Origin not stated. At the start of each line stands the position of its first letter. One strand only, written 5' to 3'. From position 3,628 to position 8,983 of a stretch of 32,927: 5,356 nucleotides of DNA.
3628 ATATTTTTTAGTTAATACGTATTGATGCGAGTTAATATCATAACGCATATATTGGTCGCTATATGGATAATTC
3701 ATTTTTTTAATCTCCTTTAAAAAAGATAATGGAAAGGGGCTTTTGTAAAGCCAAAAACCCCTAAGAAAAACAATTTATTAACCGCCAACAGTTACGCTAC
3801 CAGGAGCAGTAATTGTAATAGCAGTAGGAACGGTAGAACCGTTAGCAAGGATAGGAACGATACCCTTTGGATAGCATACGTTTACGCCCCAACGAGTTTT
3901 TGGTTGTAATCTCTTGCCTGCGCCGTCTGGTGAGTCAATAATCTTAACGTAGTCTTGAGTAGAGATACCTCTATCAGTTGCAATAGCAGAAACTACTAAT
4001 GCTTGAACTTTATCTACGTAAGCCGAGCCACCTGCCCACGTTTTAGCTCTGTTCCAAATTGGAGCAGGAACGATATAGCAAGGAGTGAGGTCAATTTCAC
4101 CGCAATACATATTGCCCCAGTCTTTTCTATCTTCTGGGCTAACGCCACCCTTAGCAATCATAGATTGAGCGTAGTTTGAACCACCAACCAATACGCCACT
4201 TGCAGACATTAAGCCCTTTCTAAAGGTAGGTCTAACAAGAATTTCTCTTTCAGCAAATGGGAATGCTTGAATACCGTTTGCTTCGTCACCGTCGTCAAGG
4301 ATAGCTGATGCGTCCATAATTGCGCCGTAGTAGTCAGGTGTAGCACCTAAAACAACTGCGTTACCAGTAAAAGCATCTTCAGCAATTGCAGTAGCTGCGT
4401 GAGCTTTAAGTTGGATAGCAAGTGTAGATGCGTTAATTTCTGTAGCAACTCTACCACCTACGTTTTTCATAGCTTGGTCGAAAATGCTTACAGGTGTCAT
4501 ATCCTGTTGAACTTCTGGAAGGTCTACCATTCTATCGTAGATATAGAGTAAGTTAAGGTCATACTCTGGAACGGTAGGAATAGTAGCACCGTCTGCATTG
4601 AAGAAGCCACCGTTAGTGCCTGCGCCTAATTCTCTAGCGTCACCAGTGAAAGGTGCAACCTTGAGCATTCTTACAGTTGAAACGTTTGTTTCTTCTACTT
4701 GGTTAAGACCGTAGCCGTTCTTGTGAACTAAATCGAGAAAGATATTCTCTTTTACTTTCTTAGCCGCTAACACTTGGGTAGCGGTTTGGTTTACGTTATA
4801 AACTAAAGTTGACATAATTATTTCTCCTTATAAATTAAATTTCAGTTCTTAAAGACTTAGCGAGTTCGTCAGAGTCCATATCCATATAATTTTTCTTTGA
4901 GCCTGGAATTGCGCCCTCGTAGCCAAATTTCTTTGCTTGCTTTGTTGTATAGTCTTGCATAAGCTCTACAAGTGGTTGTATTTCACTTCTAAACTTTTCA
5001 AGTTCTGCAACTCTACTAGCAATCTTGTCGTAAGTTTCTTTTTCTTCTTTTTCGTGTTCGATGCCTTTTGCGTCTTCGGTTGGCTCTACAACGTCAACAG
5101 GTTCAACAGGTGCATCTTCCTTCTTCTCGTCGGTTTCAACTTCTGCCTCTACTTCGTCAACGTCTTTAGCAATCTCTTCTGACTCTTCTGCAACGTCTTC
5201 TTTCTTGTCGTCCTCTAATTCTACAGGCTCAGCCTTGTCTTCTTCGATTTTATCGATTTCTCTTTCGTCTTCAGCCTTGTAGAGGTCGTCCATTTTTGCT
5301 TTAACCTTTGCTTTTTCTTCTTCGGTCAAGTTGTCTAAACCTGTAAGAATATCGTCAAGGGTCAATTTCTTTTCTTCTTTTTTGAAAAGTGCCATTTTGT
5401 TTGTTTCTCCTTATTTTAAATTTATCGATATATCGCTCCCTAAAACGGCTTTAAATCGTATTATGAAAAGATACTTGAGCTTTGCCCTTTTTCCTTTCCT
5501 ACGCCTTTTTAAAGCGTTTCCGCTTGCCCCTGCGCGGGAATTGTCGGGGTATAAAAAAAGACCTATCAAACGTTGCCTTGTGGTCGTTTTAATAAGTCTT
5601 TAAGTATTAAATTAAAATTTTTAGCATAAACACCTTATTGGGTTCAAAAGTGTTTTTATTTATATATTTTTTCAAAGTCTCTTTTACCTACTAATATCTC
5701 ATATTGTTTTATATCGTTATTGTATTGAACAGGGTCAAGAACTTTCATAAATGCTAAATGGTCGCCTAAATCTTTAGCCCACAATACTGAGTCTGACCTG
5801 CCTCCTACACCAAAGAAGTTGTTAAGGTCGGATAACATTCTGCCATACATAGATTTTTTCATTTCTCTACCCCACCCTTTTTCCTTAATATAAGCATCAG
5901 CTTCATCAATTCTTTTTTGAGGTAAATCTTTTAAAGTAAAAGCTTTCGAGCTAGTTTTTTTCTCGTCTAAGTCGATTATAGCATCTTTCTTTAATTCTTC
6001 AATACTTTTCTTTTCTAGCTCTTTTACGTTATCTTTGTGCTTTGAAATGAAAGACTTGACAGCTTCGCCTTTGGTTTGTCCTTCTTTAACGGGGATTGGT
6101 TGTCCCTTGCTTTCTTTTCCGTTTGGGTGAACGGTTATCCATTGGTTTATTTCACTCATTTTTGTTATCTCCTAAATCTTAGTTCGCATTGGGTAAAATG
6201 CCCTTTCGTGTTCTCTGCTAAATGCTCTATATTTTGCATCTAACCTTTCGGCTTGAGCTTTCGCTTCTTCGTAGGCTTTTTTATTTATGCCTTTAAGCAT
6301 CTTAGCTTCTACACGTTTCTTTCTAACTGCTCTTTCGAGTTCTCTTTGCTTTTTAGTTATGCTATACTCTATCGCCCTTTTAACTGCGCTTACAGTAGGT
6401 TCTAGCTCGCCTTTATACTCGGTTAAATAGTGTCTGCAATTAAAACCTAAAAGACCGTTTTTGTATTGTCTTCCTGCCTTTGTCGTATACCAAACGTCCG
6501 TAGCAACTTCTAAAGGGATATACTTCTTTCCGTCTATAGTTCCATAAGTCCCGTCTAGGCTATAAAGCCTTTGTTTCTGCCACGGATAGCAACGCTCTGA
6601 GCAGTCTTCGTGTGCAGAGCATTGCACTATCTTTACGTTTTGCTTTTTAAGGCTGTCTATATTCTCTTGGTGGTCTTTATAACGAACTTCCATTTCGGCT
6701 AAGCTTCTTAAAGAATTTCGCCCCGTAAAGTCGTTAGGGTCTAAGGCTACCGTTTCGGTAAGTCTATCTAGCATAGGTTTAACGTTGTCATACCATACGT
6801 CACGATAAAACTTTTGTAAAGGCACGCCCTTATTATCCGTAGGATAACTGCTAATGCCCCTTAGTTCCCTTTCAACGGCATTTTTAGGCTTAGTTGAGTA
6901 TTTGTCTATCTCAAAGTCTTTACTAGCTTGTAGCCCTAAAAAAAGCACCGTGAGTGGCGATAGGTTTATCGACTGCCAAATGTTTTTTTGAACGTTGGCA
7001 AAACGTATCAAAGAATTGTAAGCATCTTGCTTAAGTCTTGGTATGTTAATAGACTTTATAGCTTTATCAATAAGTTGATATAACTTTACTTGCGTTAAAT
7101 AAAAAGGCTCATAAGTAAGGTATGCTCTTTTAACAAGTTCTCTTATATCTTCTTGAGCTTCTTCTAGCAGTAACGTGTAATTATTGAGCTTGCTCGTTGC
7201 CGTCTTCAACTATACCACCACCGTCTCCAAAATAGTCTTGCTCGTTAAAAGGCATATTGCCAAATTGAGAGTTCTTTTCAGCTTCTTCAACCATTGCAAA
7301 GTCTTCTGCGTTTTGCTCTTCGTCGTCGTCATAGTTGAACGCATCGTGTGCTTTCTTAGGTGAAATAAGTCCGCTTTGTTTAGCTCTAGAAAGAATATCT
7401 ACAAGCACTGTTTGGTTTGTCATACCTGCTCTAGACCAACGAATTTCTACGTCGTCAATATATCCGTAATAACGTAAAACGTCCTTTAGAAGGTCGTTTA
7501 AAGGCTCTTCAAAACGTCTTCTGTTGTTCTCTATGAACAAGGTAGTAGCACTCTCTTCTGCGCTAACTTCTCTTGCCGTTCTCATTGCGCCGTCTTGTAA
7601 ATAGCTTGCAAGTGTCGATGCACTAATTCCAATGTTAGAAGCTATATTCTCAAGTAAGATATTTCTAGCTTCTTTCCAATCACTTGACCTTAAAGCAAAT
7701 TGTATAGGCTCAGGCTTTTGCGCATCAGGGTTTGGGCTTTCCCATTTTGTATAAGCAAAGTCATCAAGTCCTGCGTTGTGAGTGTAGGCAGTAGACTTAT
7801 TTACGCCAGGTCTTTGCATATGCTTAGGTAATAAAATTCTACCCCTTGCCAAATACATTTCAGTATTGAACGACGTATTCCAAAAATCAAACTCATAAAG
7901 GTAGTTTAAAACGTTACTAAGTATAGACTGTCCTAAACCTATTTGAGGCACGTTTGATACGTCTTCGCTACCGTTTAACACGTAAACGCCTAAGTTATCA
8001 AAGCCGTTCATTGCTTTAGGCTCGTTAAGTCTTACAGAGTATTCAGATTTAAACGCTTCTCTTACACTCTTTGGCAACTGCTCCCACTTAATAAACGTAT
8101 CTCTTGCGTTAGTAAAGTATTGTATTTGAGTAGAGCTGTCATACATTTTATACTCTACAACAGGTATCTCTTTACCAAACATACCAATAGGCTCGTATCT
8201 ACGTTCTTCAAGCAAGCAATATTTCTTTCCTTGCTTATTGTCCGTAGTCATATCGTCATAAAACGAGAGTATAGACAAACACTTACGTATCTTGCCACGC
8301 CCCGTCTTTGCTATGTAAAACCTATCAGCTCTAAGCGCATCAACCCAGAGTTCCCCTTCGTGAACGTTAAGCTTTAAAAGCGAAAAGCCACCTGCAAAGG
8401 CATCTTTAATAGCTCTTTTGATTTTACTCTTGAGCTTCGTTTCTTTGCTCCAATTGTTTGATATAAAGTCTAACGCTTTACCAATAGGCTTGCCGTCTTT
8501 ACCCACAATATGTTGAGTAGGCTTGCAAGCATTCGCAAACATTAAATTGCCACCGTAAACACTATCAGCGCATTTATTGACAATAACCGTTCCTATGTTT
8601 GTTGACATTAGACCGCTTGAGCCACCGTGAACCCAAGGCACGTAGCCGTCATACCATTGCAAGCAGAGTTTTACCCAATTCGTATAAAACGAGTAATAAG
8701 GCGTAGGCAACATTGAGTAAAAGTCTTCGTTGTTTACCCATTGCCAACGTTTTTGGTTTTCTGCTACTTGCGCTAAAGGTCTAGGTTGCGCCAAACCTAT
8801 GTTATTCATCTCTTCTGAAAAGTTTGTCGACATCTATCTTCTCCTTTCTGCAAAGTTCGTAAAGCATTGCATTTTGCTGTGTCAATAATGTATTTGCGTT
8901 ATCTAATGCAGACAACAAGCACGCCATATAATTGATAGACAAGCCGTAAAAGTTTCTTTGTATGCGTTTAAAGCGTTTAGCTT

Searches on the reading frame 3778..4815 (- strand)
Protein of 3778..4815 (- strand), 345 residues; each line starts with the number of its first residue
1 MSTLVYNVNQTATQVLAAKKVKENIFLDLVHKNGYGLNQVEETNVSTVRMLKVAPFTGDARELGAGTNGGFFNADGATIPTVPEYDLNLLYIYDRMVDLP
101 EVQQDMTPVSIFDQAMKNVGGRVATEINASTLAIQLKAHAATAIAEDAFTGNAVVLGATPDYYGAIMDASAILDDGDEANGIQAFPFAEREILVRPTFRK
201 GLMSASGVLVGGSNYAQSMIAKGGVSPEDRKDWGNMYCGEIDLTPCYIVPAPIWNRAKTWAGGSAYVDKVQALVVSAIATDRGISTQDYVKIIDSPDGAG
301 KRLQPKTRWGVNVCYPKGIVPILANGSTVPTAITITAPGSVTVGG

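Call 20: search_dna_similar(query=window:3778-4815:-, collection=phages, mode=protein, max_rows=25)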
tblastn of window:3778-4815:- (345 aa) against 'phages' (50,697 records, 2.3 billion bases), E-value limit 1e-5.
No match.

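Call 22: find_homologous_proteins(query=window:3778-4815:-)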
Query window:3778-4815:- (345 aa): 373 proteins with E <= 0.001 among 6317 candidates; the best 120 are listed.
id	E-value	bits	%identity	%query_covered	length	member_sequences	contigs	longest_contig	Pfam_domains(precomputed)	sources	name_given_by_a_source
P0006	2.0e-216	736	94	100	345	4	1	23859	-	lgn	-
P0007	2.1e-189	647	81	100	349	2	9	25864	-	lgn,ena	-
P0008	1.8e-185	634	81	100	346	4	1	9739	-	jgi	jgi:hypothetical protein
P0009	1.2e-176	605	79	99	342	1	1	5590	-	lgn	-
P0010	8.1e-170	582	77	99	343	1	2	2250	-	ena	-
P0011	3.4e-167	574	76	94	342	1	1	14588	-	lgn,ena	-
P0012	8.7e-167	572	76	98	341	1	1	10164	-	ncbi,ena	-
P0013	1.2e-166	572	74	98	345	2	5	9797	-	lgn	-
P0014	5.1e-165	567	75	93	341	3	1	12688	-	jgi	jgi:hypothetical protein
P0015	1.9e-164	565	73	99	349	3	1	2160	-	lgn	-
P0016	7.3e-164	563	74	99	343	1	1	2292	-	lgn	-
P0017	7.6e-164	563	73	99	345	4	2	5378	-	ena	-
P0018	1.7e-162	558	72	99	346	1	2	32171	-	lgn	-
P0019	1.9e-162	558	73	98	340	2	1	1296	-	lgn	-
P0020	2.5e-162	558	72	99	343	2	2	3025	-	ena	-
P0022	1.2e-161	556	72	99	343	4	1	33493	-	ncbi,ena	-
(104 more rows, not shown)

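Call 24: find_related_loci(query=A2, collection=genome_contigs, flank=10000)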
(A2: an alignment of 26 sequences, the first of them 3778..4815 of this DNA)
Query A2 (345 aa) in genome_contigs; peptide patterns used: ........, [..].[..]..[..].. (x = any residue, [..] = any of these).
21 stretches matched a pattern; 9 encode a relative of the query (tblastn E <= 1e-3); 9 distinct loci.
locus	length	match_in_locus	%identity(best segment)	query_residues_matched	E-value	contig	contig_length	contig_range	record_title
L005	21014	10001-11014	69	4-340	1e-156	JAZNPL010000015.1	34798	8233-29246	MAG: Christensenellaceae bacterium isolate T1900044834_TS20190300.MAGScoT_cleanbin_000015 SGB_2912_k141_1677378, whole g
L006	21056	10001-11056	65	1-340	3e-153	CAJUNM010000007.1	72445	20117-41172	MAG TPA_asm: uncultured Christensenellaceae bacterium isolate MGBC143965 genome assembly, contig: MGBC143965.7, whole ge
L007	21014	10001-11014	68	4-340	5e-153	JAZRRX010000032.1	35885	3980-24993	MAG: Eubacteriales bacterium isolate T1900045350_YK20190040.MAGScoT_cleanbin_000007 SGB_6746_k141_2845753, whole genome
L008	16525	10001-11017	66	4-340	2e-152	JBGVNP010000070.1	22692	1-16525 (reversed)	MAG: Eubacteriales bacterium isolate fecal_MAG_231 fecal_MAG_231_contig_0070, whole genome shotgun sequence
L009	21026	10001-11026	64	1-340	3e-150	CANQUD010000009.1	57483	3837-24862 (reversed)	MAG: uncultured Clostridia bacterium isolate Lapin-008__bin80 genome assembly, contig: Lapin-008__NODE_671_length_57483_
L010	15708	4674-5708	64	1-341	1e-146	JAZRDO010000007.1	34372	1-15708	MAG: Eubacteriales bacterium isolate T1900045506_YK20190200.MAGScoT_cleanbin_000014 SGB_7531_k141_3225230, whole genome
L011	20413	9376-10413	64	1-326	8e-143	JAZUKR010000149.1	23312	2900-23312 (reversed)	MAG: Christensenellaceae bacterium isolate T1900045248_TH20190018.MAGScoT_cleanbin_000051 SGB_5699_k141_1666510, whole g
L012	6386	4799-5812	63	4-340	5e-142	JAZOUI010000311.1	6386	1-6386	MAG: Pumilibacteraceae bacterium isolate T1900045533_YK20190227.MAGScoT_cleanbin_000035 SGB_7748_k141_197243, whole geno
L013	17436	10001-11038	37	8-344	2e-64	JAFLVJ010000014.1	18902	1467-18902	MAG: Clostridiales bacterium isolate HAN102 Seq14, whole genome shotgun sequence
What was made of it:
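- On Spanins: The hosts are Clostridia (call 24).
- All 9 GTDB matches of the capsid protein are in Clostridia MAGs: Christensenellaceae, Pumilibacteraceae, Eubacteriales (call 24).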

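Call 27: find_encoding_contigs(protein=P0006, flank=10000, max_places=2)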
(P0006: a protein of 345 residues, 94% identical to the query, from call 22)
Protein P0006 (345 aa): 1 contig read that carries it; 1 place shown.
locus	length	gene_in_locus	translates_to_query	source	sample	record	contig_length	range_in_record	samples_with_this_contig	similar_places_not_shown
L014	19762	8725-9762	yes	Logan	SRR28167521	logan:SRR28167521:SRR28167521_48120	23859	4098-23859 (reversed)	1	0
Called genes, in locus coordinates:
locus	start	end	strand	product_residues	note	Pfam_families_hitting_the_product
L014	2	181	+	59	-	?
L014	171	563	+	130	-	PF06356:DUF1064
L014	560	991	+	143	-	-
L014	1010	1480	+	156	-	-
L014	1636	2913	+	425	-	-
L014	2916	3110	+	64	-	-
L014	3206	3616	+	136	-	-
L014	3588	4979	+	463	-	PF03237:Terminase_6N (faint), PF04466:Terminase_3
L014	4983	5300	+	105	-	-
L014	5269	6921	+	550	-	PF05133:SPP1_portal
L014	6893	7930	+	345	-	PF06152:Phage_min_cap2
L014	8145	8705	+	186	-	-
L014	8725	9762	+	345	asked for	-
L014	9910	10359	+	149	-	-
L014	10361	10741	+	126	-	-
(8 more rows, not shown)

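Call 28: find_encoding_contigs(protein=P0022, flank=10000, max_places=2)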
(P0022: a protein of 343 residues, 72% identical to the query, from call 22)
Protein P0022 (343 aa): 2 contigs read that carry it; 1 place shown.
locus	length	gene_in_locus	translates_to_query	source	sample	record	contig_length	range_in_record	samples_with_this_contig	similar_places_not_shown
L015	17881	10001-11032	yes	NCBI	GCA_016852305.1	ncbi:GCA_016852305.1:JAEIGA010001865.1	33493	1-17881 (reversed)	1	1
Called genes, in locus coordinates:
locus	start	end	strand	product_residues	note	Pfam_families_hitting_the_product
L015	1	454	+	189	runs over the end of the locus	-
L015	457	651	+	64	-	-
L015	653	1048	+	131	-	-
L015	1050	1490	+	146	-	-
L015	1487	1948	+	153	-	-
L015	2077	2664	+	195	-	-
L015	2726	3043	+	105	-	-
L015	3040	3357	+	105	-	-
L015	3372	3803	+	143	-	-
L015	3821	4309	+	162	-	-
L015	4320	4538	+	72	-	-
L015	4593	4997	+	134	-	-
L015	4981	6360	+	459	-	PF03237:Terminase_6N (weak), PF04466:Terminase_3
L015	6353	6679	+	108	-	-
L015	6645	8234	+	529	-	PF05133:SPP1_portal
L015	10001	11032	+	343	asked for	-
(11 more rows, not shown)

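Call 40: search_protein_families(library=pfam, alignment_id=A4, max_evalue=0.001)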
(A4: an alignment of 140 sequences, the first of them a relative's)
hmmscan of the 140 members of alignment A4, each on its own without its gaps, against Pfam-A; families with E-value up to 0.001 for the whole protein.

A. member 1, L007:14245-14796:+ (183 aa): 0 families

B. families by the number of members that match (of 140 scanned): 24 families
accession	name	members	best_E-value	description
PF21939.1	Gp10_C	3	4.9e-18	Baseplate structural protein Gp10, C-terminal domain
PF13274.11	SocA_Panacea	2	9.1e-21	Antitoxin SocA-like, Panacea domain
PF00589.27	Phage_integrase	1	2.4e-24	Phage integrase family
PF18819.6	MuF_C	1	3.4e-24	Phage MuF-C-terminal domain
PF18825.6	LPD13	1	7.9e-19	Large polyvalent protein-associated domain 13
PF13964.12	Kelch_6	1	2.3e-11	Kelch motif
PF18902.5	DUF5658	1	2.7e-11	Domain of unknown function (DUF5658)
PF19789.6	DUF6273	1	7.3e-11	Domain of unknown function (DUF6273)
PF18809.6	PBECR1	1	7.1e-10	phage-Barnase-EndoU-ColicinE5/D-RelE like nuclease1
PF24681.1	Kelch_KLHDC2_KLHL20_DRC7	1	2.5e-09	KLHDC2/KLHL20/DRC7 Kelch-repeats domain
PF14659.12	Phage_int_SAM_3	1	9.7e-08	Phage integrase, N-terminal SAM-like domain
PF02556.19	SecB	1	3.7e-07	Preprotein translocase subunit SecB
PF11133.13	Phage_head_fibr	1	1.5e-05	Head fiber protein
PF06005.17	ZapB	1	5.8e-05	Cell division protein ZapB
PF18812.6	PBECR3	1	6.5e-05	phage-Barnase-EndoU-ColicinE5/D-RelE like nuclease3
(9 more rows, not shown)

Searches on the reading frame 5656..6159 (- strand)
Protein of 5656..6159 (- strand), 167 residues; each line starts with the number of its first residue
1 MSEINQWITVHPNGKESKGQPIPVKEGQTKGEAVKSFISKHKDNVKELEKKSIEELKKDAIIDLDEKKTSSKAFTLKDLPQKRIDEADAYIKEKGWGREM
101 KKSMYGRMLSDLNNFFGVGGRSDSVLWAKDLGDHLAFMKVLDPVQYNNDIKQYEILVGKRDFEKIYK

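Call 42: search_protein_families(library=padloc, proteins=[window:5656-6159:-], max_evalue=0.1)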
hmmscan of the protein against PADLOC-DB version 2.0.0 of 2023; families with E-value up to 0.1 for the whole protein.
window:5656-6159:- (167 aa): 1 family
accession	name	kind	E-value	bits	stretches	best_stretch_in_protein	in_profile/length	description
PDLC04383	PDC-M06A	-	0.035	12.6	1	80-114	7-42/87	-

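Call 43: search_protein_families(library=ncbifam, proteins=[window:5656-6159:-], max_evalue=0.1)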
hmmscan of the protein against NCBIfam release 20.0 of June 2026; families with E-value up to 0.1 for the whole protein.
window:5656-6159:- (167 aa): 0 families

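Call 106: search_protein_families(library=pfam, proteins=[window:5656-6159:-], max_evalue=1)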
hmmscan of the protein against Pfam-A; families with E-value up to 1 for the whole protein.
window:5656-6159:- (167 aa): 1 family
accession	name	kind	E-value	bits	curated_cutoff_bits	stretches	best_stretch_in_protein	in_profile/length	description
PF18824.6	LPD11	-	1.1e-05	25.8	27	1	103-141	6-44/69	Large polyvalent protein-associated domain 11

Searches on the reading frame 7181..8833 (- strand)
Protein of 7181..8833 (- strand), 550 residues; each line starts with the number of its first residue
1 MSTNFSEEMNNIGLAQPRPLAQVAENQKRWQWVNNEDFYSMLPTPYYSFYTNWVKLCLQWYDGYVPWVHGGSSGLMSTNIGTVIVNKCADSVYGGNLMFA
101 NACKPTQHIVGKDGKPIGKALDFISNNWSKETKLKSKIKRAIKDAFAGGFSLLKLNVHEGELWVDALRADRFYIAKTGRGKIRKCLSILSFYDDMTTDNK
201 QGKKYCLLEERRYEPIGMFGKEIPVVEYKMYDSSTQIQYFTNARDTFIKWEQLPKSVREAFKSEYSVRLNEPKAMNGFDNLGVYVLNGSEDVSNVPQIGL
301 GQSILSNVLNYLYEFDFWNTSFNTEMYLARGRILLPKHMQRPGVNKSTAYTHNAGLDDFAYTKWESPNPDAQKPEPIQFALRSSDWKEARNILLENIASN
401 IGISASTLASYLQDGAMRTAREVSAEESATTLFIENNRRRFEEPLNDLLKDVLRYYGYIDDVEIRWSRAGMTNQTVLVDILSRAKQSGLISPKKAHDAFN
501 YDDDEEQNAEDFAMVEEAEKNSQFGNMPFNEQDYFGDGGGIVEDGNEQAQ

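Call 19: search_dna_similar(query=window:7181-8833:-, collection=phages, mode=protein, max_rows=25)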
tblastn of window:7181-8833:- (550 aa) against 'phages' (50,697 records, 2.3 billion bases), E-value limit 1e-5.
Records with a match: 10; places in all: 10; records where one place covers at least 80% of the query: 0.
Best place of each record, by identity: <60% 10.
By first word of the organism name: Listeria 10.
By host as written in the record: Listeria monocytogenes 9; Listeria 1.
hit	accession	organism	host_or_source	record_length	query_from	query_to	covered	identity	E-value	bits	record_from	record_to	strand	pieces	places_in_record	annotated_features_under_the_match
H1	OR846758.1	Listeria phage LM 4-11-1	Listeria monocytogenes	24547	17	453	79%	24.8%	9e-13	77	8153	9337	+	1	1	record has no annotation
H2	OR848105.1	Listeria phage LM 4-14-1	Listeria monocytogenes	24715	17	453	79%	24.8%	9e-13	77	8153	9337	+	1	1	record has no annotation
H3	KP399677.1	Listeria phage vB_LmoS_188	Listeria monocytogenes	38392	17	453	79%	24.8%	2e-13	80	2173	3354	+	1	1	putative portal protein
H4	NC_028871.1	Listeria phage vB_LmoS_188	Listeria monocytogenes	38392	17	453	79%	24.8%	2e-13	80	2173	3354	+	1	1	putative portal protein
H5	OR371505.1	Listeria phage FHC193-PLM9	Listeria monocytogenes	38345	17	453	79%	24.2%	2e-14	83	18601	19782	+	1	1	hypothetical protein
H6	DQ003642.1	Listeria phage A006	Listeria monocytogenes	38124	17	453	79%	24.2%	3e-14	82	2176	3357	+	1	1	gp3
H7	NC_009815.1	Listeria phage A006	Listeria monocytogenes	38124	17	453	79%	24.2%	3e-14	82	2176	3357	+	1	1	gp3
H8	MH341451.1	Listeria phage PSU-VKH-LP019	Listeria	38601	17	453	79%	23.8%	3e-13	79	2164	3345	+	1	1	putative portal protein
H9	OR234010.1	Listeria phage LP-LmcIH1-9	Listeria monocytogenes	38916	37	453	76%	22.5%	1e-10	71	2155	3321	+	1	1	hypothetical protein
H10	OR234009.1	Listeria phage LP-LmcIH1-8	Listeria monocytogenes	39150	37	453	76%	22.5%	1e-10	71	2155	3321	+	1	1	hypothetical protein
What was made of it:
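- Tried and rejected: Only the portal protein weakly resembles Listeria siphophages, at 24% identity (call 19).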
